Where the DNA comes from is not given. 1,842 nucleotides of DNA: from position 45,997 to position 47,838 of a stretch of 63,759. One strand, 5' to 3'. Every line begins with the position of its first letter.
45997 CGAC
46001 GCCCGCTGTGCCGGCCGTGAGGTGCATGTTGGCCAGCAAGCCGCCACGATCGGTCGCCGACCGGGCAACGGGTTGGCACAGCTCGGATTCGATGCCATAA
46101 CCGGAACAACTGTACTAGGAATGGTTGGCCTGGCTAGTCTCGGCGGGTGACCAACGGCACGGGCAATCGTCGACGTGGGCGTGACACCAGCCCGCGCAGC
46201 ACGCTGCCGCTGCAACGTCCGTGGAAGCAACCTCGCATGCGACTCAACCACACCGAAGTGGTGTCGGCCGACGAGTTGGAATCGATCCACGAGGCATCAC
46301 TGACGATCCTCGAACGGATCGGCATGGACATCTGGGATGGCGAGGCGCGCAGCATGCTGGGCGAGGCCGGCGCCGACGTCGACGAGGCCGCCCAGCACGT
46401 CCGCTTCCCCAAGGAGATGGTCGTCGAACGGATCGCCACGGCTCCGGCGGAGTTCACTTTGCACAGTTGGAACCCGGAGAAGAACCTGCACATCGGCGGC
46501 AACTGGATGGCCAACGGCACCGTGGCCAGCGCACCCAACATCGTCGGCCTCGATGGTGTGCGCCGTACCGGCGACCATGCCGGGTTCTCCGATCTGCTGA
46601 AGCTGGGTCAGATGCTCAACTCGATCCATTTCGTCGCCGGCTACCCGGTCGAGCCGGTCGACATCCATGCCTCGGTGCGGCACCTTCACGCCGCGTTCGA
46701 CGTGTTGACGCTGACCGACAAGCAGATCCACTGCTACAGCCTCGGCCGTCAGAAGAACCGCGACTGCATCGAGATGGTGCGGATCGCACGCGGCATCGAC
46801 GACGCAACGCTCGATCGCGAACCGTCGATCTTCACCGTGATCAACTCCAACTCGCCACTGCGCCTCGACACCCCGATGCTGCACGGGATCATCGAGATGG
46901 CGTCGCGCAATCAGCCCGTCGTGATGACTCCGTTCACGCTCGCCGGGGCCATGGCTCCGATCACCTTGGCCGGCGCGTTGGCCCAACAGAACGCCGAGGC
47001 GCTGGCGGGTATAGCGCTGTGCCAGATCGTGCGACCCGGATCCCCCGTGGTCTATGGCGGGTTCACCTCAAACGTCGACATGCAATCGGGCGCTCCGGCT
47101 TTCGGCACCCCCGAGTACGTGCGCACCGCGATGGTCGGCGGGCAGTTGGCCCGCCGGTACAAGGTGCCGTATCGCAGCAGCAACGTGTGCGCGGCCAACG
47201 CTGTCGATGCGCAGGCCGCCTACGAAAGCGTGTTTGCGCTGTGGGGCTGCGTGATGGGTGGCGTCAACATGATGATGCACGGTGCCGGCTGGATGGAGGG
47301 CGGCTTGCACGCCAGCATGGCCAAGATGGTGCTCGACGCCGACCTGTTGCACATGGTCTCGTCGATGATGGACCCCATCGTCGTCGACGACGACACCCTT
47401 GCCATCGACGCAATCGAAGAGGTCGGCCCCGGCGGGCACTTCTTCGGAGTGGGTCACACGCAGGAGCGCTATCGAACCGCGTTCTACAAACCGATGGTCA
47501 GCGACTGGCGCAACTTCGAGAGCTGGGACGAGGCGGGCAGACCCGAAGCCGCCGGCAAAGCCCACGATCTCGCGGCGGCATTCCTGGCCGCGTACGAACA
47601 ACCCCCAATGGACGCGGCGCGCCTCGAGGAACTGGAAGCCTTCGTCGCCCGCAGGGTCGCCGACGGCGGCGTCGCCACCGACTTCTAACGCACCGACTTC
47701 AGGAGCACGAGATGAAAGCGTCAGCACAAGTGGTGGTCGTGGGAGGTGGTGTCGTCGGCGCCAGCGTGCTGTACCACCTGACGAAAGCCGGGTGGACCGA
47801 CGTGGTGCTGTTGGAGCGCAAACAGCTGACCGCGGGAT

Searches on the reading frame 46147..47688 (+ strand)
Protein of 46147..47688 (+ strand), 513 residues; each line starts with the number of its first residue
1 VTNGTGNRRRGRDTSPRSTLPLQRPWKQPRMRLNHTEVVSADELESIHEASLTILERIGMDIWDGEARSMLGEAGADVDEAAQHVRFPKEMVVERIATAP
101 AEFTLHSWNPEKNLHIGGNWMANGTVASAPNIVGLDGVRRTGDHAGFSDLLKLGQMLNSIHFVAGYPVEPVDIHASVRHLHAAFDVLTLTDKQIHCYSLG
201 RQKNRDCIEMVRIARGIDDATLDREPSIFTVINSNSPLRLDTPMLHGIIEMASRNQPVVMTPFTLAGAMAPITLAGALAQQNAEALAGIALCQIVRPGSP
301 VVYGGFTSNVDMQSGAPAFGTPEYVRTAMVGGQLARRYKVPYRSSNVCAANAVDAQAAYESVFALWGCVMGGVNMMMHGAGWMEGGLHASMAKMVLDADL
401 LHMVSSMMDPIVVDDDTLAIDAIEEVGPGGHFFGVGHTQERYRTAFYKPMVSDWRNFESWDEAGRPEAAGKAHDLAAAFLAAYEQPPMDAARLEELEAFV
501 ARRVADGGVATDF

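Call 9: search_protein_families(library=pfam, proteins=[window:46147-47688:+], max_evalue=0.001)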
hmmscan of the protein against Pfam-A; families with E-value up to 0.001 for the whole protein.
window:46147-47688:+ (513 aa): 1 family
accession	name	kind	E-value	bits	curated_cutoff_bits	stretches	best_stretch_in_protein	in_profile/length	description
PF06253.16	MTTB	-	9.4e-191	634.6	25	1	9-507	2-499/500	Trimethylamine methyltransferase (MTTB)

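Call 29: search_solved_structures(query=window:46147-47688:+, show_alignments=5)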
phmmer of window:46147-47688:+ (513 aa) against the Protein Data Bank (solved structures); distinct sequences matched with E-value up to 0.001: 5.
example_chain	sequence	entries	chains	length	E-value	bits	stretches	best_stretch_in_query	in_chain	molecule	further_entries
4yyc_A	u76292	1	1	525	5.8e-101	341.9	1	25-503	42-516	Putative trimethylamine methyltransferase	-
9yce_A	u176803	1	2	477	1.9e-84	287.4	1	37-506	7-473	Glycine betaine methyltransferase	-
2qne_A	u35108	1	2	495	2.1e-84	287.2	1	37-506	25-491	Putative methyltransferase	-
7xcl_A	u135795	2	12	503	1.5e-51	178.9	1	38-502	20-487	Trimethylamine methyltransferase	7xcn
7xcm_A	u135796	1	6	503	2.1e-51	178.4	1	38-502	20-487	Trimethylamine methyltransferase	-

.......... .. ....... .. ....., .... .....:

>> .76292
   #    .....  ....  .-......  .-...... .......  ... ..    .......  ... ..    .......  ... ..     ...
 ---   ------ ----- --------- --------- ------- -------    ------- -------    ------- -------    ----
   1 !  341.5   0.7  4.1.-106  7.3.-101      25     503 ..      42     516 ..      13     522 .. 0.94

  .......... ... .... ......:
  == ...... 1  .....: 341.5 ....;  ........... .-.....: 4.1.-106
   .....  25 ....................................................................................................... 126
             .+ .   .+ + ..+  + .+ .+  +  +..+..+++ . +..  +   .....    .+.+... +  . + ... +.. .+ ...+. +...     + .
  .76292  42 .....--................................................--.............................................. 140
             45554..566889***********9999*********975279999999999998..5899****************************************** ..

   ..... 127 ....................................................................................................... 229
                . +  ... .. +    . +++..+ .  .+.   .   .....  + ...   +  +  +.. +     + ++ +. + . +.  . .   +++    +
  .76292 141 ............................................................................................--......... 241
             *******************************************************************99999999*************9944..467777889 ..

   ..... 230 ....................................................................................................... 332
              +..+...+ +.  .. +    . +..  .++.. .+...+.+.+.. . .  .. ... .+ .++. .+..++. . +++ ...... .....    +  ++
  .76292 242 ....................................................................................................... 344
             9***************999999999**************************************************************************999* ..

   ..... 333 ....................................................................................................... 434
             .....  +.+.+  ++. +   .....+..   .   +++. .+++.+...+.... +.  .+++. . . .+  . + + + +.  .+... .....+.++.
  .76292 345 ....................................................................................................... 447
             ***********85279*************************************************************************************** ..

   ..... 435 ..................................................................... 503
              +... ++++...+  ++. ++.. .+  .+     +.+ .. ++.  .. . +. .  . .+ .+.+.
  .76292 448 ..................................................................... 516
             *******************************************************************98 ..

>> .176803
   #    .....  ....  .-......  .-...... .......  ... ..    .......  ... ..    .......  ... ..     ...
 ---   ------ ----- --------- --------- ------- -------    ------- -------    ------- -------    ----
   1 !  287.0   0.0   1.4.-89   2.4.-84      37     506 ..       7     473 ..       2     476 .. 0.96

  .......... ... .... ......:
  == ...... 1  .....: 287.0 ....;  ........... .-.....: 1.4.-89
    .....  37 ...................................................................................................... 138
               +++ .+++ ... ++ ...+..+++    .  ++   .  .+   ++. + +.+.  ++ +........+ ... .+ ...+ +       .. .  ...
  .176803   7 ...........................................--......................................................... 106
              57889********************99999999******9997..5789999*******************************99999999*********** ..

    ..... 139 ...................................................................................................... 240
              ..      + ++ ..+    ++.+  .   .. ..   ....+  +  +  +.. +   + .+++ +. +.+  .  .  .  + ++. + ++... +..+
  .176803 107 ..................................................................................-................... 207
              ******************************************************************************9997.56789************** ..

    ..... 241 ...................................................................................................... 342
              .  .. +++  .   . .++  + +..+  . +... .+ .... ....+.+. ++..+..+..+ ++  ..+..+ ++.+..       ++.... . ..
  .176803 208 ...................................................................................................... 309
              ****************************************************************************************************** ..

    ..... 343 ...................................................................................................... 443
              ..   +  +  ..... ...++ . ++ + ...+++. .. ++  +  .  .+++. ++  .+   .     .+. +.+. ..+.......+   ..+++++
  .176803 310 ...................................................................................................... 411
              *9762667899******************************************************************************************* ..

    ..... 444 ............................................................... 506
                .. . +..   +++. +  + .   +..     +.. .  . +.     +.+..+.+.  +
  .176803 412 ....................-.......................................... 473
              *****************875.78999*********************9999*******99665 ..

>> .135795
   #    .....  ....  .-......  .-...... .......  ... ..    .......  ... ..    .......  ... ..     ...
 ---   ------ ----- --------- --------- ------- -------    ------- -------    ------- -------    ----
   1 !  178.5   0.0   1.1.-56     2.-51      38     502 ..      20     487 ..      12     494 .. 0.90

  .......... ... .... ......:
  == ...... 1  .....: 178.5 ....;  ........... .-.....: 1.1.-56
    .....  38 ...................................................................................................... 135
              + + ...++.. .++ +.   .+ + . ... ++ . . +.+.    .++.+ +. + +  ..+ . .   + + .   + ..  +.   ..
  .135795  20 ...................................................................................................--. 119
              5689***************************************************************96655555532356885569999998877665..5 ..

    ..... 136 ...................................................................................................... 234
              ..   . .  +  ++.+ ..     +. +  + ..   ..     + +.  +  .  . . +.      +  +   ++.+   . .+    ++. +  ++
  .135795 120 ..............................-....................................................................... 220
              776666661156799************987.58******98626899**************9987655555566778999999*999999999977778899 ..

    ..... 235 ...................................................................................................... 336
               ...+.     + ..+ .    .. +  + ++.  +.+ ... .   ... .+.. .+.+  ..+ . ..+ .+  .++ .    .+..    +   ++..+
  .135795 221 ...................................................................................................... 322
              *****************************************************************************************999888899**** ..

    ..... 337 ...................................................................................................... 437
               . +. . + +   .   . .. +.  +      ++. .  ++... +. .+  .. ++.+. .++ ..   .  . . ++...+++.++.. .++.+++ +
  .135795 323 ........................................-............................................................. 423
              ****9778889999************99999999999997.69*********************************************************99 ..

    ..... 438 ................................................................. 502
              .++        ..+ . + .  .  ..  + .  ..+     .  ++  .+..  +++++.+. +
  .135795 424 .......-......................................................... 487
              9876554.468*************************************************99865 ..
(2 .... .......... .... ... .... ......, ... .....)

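Call 35: search_protein_families(library=ncbifam, proteins=[window:46147-47688:+], max_evalue=0.001)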
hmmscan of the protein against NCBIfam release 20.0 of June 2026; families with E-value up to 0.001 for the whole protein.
window:46147-47688:+ (513 aa): 1 family
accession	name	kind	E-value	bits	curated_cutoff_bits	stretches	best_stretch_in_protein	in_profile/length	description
TIGR02369.2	trimeth_pyl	equivalog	7.2e-95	318.2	525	1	37-501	4-466/469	[trimethylamine--corrinoid protein] Co-methyltransferase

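Call 68: find_homologous_proteins(query=window:46237-47688:+, max_evalue=1e-30)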
Query window:46237-47688:+ (483 aa): 7999 proteins with E <= 1e-30 among 8000 candidates; the best 120 are listed.
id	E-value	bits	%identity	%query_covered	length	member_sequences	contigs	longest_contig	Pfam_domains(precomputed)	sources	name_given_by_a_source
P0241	4.1e-296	1000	89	100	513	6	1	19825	PF06253.17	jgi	jgi:trimethylamine---corrinoid protein Co-methyltransferase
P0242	4.6e-295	997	89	100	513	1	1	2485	PF06253.17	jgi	jgi:trimethylamine--corrinoid protein Co-methyltransferase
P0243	1.7e-293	992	89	100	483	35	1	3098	PF06253.17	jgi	-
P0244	1.9e-289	978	87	100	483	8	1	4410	PF06253.17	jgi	-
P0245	1.2e-280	949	84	100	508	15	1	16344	PF06253.17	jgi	jgi:trimethylamine---corrinoid protein Co-methyltransferase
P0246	1.1e-271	920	80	100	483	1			PF06253.17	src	-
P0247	1.7e-268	909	84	100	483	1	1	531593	PF06253.17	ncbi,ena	-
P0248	1.4e-261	886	79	100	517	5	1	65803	PF06253.17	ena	-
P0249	2.3e-260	882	79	100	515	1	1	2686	PF06253.17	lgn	-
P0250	2.7e-258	875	78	100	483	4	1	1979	PF06253.17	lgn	-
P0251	5.1e-254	861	77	100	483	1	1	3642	PF06253.17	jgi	jgi:trimethylamine--corrinoid protein Co-methyltransferase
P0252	2.6e-253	859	81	94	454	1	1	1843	PF06253.17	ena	-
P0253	5.2e-252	855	75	100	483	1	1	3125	PF06253.17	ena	-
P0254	1.5e-251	853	77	100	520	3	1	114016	PF06253.17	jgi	jgi:trimethylamine---corrinoid protein Co-methyltransferase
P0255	4.6e-250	848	76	100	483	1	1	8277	PF06253.17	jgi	jgi:trimethylamine--corrinoid protein Co-methyltransferase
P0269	2.9e-245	832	74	100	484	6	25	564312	PF06253.17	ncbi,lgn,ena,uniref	ncbi:unannotated protein [freshwater metagenome]|uniref:Unannotated protein n=1 Tax=freshwater metag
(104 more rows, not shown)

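Call 69: find_encoding_contigs(protein=P0269, flank=9000, max_places=3)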
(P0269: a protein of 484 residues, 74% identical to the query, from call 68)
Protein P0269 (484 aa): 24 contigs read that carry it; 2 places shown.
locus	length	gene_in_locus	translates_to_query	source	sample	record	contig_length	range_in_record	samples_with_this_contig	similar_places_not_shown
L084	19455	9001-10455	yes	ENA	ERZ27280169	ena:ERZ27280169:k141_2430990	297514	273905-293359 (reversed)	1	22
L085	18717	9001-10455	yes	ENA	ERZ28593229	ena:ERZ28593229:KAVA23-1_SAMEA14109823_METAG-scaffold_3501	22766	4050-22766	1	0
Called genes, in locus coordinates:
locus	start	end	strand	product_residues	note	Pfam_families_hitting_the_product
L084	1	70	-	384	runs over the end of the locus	PF01979:Amidohydro_1, PF07969:Amidohydro_3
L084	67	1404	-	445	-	PF01979:Amidohydro_1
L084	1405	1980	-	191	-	PF01327:Pep_deformylase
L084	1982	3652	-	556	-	PF17391:Urocanase_N, PF01175:Urocanase, PF17392:Urocanase_C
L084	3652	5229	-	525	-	PF00221:Lyase_aromatic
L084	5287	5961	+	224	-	PF09339:HTH_IclR (weak), PF12840:HTH_20 (weak), PF01614:IclR_C (weak)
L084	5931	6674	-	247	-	PF12974:Phosphonate-bd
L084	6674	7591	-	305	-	PF00487:FA_desaturase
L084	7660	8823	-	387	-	PF02746:MR_MLE_N, PF13378:MR_MLE_C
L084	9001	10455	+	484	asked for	PF06253:MTTB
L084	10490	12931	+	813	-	PF01266:DAO, PF16350:FAO_M, PF01571:GCV_T, PF08669:GCV_T_C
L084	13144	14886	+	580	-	PF00496:SBP_bac_5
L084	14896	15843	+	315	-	PF19300:BPD_transp_1_N, PF00528:BPD_transp_1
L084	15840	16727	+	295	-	PF00528:BPD_transp_1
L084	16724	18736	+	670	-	PF13191:AAA_16 (faint), PF00005:ABC_tran, PF02463:SMC_N (faint), PF13304:AAA_21 (faint), PF13401:AAA_22 (faint), PF08352:oligo_HPY, PF00005:ABC_tran, PF08352:oligo_HPY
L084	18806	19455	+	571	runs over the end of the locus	PF01268:FTHFS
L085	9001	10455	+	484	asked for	PF06253:MTTB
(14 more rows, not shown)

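Call 71: search_protein_families(library=ncbifam, proteins=[L084:7660-8823:-, L084:13144-14886:+, L084:6674-7591:-], max_evalue=0.00001)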
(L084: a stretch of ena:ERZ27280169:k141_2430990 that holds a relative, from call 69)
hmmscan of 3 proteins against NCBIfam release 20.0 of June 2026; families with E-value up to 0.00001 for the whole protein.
L084:7660-8823:- (387 aa): 14 families
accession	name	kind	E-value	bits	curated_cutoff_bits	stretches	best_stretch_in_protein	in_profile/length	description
TIGR02534.1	mucon_cyclo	subfamily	3e-29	102.2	334.95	1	4-361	1-364/368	muconate/chloromuconate family cycloisomerase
NF043002.1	HProlDhtase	equivalog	4.3e-18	65.3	500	1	4-353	3-353/366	cis-3-hydroxy-L-proline dehydratase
TIGR03247.1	glucar-dehydr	equivalog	4.3e-17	62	828.7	1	133-227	168-260/441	glucarate dehydratase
NF047820.1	TalGalacDh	equivalog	7.1e-15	54.8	500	1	96-357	105-359/371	L-talarate/galactarate dehydratase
TIGR01927.1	menC_gam_Gplu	equivalog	1.6e-13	50.7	130.55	1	153-289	116-259/307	o-succinylbenzoate synthase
NF010624.0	PRK14017.1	equivalog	1.7e-12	47.1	311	1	34-365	17-363/382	galactonate dehydratase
NF011968.0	PRK15440.1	equivalog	6e-12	45.1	393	1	17-226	45-244/395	L-rhamnonate dehydratase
NF040790.2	glucon_galact_dh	equivalog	2.5e-10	39.7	750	1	31-362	24-369/390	bifunctional D-gluconate/D-galactonate dehydratase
NF040866.1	AraD_Arch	equivalog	6.2e-10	38.6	650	1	99-358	104-365/372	arabinonate dehydratase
NF002782.0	PRK02901.1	equivalog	1.3e-09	37.5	288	1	179-284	122-233/328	o-succinylbenzoate synthase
NF043051.1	ManoateDhtManD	equivalog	3.3e-09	36.1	550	1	36-131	21-118/403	D-mannonate dehydratase ManD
NF011654.0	PRK15072.1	subfamily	1.4e-08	34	430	1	35-131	20-118/404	D-galactonate dehydratase family protein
NF003473.0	PRK05105.1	equivalog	8.8e-07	28.2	236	1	166-241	140-218/331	o-succinylbenzoate synthase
NF002739.0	PRK02714.1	equivalog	1.3e-06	28.2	259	1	162-226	134-201/320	o-succinylbenzoate synthase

L084:13144-14886:+ (580 aa): 10 families
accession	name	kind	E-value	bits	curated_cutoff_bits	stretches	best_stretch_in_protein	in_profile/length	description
NF045468.1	Opp5A_nikA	equivalog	2.5e-34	118.6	600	1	127-573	52-481/488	nickel ABC transporter substrate-binding protein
TIGR02294.1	nickel_nikA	equivalog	2.2e-25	89.2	393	1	127-412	43-327/501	nickel ABC transporter substrate-binding protein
TIGR04028.1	SBP_KPN_01854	hypoth_equivalog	8.8e-24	83.9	468.5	1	129-436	41-353/509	TIGR04028 family ABC transporter substrate-binding protein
NF045467.1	Opp4A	equivalog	4.1e-22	78.1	650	1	55-411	1-379/556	oligopeptide ABC transporter substrate-binding protein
NF011942.0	PRK15413.1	equivalog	7.3e-21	74.4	594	1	96-565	35-497/512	glutathione ABC transporter substrate-binding protein GsiB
NF043070.1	DppA_dipep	equivalog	1.9e-17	63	1005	1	131-574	73-530/535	dipeptide ABC transporter periplasmic-binding protein DppA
NF011684.0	PRK15104.1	equivalog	7.8e-15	54.6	947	1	101-374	51-337/543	oligopeptide ABC transporter substrate-binding protein OppA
NF047575.1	opine_bind_CntA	exception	1.8e-14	53.2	800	1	131-412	76-360/535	staphylopine-dependent metal ABC transporter substrate-binding lipoprotein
NF011689.0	PRK15109.1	equivalog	3.6e-12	45.7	560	1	130-570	77-529/547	ABC transporter substrate-binding protein SapA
NF007287.0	PRK09755.1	equivalog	1.2e-07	31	1098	1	102-411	46-370/535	ABC transporter substrate-binding protein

L084:6674-7591:- (305 aa): 1 family
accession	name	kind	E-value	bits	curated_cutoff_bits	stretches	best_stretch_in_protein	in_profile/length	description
NF041365.1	GntB_guanitoxin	equivalog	1e-06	28.4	380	1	24-268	31-282/308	guanitoxin biosynthesis L-arginine gamma (S) hydroxylase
